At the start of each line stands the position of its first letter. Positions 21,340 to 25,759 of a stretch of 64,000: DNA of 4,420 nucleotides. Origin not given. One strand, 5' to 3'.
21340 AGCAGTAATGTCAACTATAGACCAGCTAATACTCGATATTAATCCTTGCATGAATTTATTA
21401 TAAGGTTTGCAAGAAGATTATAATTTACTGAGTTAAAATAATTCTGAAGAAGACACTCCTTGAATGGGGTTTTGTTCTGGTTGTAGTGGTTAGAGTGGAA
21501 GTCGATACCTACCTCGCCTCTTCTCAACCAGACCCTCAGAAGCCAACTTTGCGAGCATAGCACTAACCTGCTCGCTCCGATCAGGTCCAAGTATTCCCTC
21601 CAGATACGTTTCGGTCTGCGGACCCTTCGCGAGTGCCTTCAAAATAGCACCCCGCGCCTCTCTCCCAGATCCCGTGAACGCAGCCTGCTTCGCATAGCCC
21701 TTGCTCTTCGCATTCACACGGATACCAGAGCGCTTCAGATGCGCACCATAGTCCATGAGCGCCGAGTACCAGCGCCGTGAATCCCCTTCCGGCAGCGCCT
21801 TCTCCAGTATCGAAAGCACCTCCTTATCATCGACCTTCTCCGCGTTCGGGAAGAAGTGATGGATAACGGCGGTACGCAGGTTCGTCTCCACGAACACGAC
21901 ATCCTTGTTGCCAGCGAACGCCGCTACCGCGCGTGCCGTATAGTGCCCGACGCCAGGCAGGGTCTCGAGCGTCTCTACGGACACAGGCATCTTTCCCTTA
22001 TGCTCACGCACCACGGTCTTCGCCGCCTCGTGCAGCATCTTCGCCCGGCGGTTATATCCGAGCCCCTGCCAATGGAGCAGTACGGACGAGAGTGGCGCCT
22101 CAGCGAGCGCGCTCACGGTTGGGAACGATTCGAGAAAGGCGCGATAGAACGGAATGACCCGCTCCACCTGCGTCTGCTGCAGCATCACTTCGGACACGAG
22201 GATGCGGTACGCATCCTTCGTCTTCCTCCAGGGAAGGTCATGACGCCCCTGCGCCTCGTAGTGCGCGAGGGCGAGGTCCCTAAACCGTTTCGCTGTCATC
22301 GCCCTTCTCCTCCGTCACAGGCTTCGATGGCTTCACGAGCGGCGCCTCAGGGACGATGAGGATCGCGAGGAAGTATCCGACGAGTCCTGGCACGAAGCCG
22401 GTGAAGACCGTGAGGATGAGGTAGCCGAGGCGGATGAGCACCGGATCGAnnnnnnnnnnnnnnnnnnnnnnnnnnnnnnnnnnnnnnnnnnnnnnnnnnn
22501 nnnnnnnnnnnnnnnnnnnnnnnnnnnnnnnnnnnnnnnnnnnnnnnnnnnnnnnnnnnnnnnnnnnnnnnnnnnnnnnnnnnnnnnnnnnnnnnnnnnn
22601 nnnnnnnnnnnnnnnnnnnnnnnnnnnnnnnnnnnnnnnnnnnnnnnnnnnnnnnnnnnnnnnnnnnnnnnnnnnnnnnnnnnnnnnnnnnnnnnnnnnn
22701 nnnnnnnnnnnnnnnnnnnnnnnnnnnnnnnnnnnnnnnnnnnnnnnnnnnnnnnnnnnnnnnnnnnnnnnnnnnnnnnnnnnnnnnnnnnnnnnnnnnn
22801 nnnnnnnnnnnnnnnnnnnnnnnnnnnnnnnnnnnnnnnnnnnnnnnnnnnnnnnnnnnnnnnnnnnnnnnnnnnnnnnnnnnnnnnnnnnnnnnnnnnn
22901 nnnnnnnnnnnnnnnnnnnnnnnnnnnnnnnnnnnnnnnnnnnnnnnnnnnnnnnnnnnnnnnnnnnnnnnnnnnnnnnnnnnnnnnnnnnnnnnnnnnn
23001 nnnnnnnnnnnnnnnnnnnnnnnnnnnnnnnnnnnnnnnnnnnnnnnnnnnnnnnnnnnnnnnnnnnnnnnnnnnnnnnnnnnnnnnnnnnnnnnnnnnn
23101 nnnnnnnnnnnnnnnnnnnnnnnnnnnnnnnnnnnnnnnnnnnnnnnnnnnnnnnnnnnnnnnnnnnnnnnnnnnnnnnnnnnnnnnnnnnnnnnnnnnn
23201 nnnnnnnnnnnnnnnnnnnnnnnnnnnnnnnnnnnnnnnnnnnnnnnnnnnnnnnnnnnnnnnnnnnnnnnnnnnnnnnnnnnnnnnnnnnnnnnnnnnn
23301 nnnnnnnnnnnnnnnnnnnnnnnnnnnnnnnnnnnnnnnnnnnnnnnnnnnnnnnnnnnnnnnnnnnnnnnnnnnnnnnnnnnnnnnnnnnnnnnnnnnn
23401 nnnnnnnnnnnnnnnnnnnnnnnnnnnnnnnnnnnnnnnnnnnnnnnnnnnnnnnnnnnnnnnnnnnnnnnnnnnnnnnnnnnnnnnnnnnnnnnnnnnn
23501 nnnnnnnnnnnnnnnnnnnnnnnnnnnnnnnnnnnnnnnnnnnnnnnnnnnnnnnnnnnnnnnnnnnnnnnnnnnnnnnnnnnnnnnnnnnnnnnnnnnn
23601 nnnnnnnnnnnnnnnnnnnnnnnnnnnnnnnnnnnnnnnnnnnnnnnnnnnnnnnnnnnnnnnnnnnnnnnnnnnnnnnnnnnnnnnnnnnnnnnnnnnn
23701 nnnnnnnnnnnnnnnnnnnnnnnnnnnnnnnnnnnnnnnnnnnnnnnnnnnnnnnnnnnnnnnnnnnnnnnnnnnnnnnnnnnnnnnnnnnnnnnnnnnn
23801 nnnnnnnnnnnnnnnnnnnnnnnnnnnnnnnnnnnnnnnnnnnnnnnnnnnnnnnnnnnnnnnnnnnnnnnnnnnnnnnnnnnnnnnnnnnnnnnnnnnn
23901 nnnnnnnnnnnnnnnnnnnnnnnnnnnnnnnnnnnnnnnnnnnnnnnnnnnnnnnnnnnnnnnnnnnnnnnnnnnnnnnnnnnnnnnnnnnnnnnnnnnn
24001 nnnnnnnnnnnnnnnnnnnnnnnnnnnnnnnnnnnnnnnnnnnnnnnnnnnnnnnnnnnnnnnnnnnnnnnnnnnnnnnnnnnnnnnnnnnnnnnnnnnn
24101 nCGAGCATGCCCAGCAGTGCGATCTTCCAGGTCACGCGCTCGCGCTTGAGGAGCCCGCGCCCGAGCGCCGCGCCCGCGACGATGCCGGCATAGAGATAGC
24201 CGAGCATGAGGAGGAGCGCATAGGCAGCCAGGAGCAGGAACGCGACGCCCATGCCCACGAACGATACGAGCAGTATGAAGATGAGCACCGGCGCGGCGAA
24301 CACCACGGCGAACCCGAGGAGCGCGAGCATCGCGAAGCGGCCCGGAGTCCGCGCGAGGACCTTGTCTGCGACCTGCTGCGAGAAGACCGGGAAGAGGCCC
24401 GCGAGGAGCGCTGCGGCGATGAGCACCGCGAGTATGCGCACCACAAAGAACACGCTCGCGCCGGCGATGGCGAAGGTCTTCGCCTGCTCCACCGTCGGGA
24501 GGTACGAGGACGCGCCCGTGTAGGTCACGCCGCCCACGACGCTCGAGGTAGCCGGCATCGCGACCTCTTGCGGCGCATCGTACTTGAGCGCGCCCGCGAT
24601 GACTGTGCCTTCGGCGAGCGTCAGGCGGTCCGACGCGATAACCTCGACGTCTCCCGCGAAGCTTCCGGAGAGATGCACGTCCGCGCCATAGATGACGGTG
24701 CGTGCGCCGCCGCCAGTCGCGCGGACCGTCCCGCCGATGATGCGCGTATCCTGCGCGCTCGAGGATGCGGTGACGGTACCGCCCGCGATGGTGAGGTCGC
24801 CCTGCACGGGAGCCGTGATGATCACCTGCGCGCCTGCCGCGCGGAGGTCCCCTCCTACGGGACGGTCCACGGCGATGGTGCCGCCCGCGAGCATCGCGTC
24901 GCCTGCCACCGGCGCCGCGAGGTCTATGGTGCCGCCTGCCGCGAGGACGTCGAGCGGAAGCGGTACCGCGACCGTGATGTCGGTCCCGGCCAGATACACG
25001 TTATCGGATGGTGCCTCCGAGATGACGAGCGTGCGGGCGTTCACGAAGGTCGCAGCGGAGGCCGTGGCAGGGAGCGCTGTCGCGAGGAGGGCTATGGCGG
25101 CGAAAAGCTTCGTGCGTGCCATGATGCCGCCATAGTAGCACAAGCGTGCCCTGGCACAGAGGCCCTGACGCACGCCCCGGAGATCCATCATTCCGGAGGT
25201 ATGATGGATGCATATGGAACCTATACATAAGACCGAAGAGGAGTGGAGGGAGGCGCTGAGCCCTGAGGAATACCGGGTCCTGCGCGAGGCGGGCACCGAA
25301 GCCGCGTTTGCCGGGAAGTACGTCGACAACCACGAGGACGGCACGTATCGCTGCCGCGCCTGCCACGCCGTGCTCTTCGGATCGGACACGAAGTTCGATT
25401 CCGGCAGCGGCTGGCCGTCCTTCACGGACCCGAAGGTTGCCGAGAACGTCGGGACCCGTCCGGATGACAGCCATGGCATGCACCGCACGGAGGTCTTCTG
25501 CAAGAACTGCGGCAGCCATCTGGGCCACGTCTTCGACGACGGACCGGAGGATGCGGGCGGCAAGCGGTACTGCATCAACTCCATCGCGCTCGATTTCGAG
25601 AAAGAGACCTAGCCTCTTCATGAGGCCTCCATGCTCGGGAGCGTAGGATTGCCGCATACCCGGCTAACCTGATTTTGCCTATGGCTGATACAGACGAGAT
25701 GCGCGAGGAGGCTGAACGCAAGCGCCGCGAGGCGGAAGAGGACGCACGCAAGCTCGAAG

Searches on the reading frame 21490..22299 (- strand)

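Call 72: search_protein_families(library=pfam, proteins=[window:21490-22299:-], max_evalue=0.01)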
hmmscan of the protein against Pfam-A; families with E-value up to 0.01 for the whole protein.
window:21490-22299:- (269 aa): 3 families
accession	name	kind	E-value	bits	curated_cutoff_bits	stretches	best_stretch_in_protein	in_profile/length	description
PF00730.31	HhH-GPD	-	6.9e-16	59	26.2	1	35-170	1-107/108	HhH-GPD superfamily base excision DNA repair protein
PF00633.29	HHH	-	4.8e-07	29.7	24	1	100-128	2-30/30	Helix-hairpin-helix motif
PF25213.1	HVO_A0261_N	-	0.00025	21.3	35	1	214-267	11-63/86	HVO_A0261 N-terminal domain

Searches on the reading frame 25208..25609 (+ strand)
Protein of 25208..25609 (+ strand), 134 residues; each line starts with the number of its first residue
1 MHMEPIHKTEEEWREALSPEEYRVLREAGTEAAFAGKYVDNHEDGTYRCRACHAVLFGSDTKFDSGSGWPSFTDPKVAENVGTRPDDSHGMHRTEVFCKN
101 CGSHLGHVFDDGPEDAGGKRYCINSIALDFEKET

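Call 58: find_related_loci(query=window:25208-25609:+, collection=metagenome_contigs, flank=4000)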
Query window:25208-25609:+ (134 aa) in metagenome_contigs; peptide patterns used: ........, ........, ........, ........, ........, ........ (x = any residue, [..] = any of these).
600 stretches matched a pattern (row limit reached: there are more); 575 encode a relative of the query (tblastn E <= 1e-3); the best 80 are kept; 80 distinct loci.
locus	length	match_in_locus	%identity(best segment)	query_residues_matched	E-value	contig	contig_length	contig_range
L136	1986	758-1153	80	2-133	3e-75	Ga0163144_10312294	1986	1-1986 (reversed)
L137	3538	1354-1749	79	2-133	2e-71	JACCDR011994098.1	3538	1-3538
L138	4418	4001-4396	78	2-133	1e-70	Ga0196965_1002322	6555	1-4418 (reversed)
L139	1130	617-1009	81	3-133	2e-75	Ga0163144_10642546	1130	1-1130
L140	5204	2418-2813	73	2-133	3e-69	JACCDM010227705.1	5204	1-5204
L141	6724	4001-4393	73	3-133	1e-66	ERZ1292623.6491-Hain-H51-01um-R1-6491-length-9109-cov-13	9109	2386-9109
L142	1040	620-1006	76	3-131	7e-71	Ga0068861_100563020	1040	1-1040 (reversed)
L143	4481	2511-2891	74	6-132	8e-66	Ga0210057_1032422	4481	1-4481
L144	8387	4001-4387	72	3-131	3e-65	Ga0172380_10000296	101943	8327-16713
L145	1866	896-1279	74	7-134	5e-67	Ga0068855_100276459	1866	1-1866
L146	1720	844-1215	78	9-132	2e-67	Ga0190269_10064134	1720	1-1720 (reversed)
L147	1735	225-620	73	1-133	2e-66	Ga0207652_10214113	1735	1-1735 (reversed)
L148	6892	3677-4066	72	2-133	6e-64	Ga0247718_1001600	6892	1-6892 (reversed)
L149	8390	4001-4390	71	5-134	9e-63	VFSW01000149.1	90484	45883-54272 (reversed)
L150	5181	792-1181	72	2-133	5e-62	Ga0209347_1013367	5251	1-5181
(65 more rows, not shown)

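Call 79: find_encoding_contigs(protein=window:25208-25609:+, flank=4000, max_places=3)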
Protein window:25208-25609:+ (134 aa): no gene with exactly this product is on record in the collection.
